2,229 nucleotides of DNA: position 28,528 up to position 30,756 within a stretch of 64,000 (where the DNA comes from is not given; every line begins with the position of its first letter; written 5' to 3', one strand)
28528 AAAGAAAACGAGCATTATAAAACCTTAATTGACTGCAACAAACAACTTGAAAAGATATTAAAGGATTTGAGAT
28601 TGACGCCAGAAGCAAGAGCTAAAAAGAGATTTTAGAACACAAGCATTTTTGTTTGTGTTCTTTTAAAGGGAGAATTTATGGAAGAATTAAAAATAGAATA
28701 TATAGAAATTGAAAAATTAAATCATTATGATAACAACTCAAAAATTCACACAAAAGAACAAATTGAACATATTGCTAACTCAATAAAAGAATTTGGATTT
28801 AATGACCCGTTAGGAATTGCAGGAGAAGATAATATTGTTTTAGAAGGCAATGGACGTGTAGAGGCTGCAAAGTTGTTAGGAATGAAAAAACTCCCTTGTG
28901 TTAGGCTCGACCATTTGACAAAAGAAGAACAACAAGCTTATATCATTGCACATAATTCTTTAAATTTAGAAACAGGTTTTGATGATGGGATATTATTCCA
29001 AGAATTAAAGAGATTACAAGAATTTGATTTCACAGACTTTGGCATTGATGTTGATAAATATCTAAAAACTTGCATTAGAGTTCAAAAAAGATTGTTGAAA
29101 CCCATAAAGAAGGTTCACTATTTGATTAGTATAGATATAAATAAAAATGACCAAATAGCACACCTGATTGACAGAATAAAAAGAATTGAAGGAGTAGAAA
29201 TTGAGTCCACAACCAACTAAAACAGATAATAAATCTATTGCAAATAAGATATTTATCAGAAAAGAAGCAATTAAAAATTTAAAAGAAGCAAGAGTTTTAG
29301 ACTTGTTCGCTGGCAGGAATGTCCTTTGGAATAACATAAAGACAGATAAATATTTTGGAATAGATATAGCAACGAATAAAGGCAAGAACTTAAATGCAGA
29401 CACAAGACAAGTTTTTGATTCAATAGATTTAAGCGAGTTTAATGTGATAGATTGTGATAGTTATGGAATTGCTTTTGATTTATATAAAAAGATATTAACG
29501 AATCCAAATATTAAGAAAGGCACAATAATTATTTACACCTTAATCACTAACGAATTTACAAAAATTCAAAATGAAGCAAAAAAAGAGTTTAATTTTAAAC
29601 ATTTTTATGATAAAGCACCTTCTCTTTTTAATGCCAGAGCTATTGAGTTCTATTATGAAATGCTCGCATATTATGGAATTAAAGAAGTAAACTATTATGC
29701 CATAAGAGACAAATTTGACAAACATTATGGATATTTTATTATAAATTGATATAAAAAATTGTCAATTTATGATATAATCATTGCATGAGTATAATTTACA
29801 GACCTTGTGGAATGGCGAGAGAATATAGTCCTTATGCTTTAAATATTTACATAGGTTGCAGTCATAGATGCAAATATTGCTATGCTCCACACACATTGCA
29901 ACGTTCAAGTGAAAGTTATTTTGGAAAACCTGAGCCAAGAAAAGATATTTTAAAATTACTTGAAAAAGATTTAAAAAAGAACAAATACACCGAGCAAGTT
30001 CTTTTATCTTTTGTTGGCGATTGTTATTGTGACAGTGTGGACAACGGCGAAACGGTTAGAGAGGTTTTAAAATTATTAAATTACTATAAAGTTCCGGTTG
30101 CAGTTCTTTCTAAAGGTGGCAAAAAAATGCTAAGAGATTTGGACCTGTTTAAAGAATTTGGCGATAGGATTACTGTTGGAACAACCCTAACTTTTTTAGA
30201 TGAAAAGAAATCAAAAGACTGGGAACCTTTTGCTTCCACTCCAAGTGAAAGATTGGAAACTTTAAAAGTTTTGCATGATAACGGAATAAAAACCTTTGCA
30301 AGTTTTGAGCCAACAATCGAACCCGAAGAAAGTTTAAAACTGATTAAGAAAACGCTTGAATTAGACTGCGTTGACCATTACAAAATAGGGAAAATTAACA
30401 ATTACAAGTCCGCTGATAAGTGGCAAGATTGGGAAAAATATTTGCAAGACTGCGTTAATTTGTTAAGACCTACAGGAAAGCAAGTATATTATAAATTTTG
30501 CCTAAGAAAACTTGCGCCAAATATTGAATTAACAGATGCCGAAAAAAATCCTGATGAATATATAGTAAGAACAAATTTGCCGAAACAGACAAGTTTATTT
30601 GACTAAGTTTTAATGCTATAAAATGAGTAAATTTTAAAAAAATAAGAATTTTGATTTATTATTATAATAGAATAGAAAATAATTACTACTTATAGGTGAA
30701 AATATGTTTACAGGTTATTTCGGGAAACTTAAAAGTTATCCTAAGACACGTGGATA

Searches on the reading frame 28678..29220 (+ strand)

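Call 3: search_protein_families(library=pfam, proteins=[window:28678-29220:+], max_evalue=0.1)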
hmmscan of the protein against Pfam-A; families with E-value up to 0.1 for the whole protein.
window:28678-29220:+ (180 aa): 4 families
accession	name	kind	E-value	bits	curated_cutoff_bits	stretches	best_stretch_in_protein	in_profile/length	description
PF02195.25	ParB_N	-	0.00021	21.7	26.3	1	7-76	4-77/95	ParB N-terminal domain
PF18152.6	DAHP_snth_FXD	-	0.007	16.6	27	1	25-75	10-59/67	DAHP synthase ferredoxin-like domain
PF24127.1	DUF7395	-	0.048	14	27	0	109-130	14-36/49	Domain of unknown function (DUF7395)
PF18763.7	ddrB-ParB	-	0.076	13.6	27.6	0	24-63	35-80/121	ddrB-like ParB superfamily domain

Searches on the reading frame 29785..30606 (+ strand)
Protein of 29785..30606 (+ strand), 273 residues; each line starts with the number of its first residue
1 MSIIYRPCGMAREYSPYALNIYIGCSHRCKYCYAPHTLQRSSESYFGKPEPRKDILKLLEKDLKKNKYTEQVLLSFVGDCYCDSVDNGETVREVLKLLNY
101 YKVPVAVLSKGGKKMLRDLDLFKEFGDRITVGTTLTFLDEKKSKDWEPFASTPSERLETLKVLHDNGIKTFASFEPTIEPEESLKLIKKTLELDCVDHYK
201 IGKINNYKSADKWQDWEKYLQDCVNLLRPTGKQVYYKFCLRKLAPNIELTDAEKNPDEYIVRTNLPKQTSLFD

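Call 3: search_protein_families(library=pfam, proteins=[window:29785-30606:+], max_evalue=0.1)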
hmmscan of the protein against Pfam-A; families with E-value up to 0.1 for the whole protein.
window:29785-30606:+ (273 aa): 3 families
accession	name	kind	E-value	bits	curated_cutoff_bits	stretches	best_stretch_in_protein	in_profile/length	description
PF04055.27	Radical_SAM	-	5.7e-13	49.8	29.5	1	20-192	2-164/166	Radical SAM superfamily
PF13353.11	Fer4_12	-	0.0011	19.7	22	1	24-62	14-51/137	4Fe-4S single cluster domain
PF07505.17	DUF5131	-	0.068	13.1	28.9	0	17-135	9-135/243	Protein of unknown function (DUF5131)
